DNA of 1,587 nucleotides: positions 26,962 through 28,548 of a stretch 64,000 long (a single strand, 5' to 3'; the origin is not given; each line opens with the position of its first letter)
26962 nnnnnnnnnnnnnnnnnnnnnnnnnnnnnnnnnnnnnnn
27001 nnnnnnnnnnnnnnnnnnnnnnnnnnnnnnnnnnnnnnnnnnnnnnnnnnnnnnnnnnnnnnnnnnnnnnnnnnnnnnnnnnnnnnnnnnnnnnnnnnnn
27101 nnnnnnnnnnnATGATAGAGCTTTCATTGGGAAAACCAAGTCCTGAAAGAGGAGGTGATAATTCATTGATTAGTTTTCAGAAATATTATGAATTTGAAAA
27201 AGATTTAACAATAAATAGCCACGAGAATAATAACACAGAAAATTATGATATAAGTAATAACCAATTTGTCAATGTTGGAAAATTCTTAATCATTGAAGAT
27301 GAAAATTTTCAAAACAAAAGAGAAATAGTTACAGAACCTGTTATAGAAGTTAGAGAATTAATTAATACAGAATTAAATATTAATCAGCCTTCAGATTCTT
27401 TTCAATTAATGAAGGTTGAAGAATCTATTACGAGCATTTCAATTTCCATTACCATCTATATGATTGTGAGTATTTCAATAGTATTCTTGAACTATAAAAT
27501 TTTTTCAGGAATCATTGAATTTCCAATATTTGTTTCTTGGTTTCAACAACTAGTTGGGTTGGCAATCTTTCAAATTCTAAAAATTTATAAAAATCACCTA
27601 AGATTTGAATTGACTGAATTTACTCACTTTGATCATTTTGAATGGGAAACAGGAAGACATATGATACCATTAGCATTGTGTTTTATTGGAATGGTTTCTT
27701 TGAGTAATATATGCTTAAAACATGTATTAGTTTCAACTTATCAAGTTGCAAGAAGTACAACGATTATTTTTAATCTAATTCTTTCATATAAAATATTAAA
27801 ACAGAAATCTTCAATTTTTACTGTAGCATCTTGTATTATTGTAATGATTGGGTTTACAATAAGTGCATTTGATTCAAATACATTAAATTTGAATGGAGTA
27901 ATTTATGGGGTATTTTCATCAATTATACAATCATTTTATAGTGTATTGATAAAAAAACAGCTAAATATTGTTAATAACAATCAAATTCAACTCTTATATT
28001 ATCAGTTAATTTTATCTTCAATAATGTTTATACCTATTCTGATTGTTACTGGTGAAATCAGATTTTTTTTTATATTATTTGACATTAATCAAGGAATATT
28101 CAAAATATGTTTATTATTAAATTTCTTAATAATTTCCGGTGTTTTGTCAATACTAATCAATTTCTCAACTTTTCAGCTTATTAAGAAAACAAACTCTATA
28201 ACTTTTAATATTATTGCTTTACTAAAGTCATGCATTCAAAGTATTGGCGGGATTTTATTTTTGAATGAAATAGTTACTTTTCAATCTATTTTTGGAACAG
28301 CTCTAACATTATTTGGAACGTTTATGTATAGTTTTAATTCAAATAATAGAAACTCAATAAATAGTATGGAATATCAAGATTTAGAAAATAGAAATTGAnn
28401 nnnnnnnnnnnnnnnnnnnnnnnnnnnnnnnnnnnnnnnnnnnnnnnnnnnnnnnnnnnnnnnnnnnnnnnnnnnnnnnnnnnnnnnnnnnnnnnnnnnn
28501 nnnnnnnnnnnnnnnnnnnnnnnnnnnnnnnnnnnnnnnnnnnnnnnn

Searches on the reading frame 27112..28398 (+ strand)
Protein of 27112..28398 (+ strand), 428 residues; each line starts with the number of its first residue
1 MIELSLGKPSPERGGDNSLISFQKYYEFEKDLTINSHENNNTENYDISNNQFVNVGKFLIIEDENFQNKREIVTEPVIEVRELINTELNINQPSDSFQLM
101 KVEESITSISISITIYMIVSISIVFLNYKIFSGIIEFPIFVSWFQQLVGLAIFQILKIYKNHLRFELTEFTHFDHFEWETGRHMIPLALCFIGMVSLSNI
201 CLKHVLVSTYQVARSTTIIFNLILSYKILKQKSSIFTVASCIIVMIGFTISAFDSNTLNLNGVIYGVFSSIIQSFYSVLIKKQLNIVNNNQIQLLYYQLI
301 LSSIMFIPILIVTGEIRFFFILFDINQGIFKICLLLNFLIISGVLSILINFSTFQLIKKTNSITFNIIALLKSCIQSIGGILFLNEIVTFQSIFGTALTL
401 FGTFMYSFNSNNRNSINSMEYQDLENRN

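Call 57: search_protein_families(library=pfam, proteins=[window:27112-28398:+], max_evalue=0.00001)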
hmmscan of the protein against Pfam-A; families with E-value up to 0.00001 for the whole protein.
window:27112-28398:+ (428 aa): 2 families
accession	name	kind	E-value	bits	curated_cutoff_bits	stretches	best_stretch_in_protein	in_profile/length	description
PF03151.22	TPT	-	2.6e-24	86.6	30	1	111-407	5-291/291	Triose-phosphate Transporter family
PF00892.27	EamA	-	2.7e-11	44.3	28.2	1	261-407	2-134/135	EamA-like transporter family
